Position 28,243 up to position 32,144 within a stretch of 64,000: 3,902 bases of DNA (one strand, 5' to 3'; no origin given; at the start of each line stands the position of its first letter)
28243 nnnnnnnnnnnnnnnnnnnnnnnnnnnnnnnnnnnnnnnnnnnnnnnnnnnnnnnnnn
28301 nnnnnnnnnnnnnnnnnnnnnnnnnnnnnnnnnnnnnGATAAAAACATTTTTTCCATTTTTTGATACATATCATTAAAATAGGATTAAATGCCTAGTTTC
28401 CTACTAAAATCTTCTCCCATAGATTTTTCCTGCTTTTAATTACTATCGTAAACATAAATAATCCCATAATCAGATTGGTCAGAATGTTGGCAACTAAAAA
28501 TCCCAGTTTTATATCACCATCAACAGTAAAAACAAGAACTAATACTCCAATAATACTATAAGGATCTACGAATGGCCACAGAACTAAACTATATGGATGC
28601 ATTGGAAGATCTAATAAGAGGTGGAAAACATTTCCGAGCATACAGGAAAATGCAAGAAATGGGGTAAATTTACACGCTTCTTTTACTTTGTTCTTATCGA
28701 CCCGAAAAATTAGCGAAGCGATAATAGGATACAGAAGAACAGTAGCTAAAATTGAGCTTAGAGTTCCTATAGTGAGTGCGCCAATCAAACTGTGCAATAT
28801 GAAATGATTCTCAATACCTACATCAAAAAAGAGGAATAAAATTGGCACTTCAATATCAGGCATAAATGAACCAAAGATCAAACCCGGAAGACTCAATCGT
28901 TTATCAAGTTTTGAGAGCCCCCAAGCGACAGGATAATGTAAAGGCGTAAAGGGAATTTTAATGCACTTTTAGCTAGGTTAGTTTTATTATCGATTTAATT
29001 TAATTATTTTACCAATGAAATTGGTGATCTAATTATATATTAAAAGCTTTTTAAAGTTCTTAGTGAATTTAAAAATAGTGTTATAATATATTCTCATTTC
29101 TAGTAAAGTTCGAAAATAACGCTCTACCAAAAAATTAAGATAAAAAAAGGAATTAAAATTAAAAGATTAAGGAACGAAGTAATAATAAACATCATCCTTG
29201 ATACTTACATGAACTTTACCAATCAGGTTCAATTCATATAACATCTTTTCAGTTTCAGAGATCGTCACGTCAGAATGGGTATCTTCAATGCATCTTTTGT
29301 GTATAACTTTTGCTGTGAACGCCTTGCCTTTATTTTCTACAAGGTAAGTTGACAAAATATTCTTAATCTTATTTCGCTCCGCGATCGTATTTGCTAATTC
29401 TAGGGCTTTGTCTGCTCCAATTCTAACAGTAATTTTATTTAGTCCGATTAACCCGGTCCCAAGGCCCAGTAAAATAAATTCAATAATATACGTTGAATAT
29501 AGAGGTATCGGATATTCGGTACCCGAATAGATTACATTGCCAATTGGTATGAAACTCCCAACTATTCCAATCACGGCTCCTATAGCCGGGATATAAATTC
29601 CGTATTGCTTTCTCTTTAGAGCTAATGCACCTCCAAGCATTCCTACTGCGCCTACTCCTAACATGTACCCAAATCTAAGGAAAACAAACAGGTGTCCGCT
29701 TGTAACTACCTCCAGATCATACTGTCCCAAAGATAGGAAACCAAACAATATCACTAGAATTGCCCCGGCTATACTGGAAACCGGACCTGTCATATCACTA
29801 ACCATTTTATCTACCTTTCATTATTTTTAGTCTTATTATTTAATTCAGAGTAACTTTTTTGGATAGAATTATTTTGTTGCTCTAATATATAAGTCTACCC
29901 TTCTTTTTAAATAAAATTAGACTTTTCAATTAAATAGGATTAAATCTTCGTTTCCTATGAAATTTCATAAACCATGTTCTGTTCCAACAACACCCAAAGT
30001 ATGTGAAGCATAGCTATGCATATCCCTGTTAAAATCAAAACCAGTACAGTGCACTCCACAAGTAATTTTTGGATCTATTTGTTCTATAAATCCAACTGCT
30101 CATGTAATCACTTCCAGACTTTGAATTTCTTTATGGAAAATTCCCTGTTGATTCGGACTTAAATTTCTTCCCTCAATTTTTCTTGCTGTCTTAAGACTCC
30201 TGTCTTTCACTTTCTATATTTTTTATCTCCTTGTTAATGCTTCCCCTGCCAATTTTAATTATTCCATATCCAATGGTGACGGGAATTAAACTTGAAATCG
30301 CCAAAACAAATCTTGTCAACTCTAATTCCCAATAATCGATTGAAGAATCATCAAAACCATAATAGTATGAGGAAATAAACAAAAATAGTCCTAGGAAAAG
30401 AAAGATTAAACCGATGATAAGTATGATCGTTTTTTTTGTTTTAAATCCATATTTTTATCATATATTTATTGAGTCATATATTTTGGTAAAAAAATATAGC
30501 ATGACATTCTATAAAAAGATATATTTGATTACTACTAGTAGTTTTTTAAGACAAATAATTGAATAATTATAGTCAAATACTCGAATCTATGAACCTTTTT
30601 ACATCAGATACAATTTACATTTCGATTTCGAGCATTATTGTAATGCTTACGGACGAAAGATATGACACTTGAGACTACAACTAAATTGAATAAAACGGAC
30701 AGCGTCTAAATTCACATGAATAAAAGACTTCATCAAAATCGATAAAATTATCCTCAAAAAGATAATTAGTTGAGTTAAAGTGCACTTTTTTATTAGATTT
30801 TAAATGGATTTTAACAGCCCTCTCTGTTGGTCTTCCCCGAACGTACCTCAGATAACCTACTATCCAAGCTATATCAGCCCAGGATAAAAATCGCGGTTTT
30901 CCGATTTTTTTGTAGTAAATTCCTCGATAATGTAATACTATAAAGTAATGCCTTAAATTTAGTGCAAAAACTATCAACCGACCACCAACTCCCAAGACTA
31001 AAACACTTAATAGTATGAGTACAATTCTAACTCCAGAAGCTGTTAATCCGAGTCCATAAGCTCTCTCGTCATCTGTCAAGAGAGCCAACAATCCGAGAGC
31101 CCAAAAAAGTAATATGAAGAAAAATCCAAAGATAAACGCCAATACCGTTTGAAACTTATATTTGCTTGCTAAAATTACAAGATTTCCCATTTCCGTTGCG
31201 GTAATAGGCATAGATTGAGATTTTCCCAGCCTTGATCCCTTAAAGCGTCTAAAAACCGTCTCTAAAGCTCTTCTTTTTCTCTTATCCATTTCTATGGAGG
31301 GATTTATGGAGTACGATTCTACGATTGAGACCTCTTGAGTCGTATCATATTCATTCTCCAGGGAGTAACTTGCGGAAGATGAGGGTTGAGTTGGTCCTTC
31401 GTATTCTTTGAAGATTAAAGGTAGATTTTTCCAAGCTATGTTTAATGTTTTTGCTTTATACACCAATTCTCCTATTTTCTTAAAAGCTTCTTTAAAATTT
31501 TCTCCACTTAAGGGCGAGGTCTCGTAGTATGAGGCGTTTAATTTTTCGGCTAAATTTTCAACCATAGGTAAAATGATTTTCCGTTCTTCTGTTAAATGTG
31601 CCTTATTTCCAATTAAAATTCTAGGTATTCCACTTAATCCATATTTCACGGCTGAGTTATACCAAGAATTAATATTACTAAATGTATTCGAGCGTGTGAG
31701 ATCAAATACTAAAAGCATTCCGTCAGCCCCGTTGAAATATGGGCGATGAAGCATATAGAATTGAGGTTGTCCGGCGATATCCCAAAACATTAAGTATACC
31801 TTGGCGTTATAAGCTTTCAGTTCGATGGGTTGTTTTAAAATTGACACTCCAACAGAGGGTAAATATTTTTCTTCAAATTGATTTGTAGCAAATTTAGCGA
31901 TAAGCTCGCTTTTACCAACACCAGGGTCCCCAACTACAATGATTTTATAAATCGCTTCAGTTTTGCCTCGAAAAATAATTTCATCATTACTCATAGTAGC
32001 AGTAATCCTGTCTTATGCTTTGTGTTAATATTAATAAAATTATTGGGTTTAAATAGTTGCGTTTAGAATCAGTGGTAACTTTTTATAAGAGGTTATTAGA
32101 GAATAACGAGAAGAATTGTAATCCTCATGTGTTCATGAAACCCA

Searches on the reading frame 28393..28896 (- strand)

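Call 40: search_protein_families(library=pfam, proteins=[window:28393-28896:-], max_evalue=0.001)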
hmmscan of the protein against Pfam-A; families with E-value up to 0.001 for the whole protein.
window:28393-28896:- (167 aa): 2 families
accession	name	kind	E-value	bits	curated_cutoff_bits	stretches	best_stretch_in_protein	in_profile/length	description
PF04307.19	YdjM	-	3.5e-05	23.8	29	1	3-125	30-135/176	YdjM inner membrane protein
PF13803.12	DUF4184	-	0.00019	21.7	25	1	2-105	23-131/229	Domain of unknown function (DUF4184)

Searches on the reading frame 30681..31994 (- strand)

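Call 40: search_protein_families(library=pfam, proteins=[window:30681-31994:-], max_evalue=0.001)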
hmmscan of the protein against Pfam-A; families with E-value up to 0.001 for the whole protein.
window:30681-31994:- (437 aa): 5 families
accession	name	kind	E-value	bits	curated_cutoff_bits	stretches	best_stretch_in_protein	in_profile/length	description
PF00071.28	Ras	-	6.5e-39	133.5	21.6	1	17-178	1-160/162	Ras family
PF08477.19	Roc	-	7.1e-26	91.2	27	1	17-132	1-118/119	Ras of Complex, Roc, domain of DAPkinase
PF00025.27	Arf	-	6.9e-08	32.6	22.3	1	15-174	14-170/174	ADP-ribosylation factor family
PF01926.29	MMR_HSR1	-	8.3e-05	23.1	21.9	1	17-131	1-113/113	50S ribosome-binding GTPase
PF01032.23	FecCD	-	0.00042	19.9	26.5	1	259-336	157-233/311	FecCD transport family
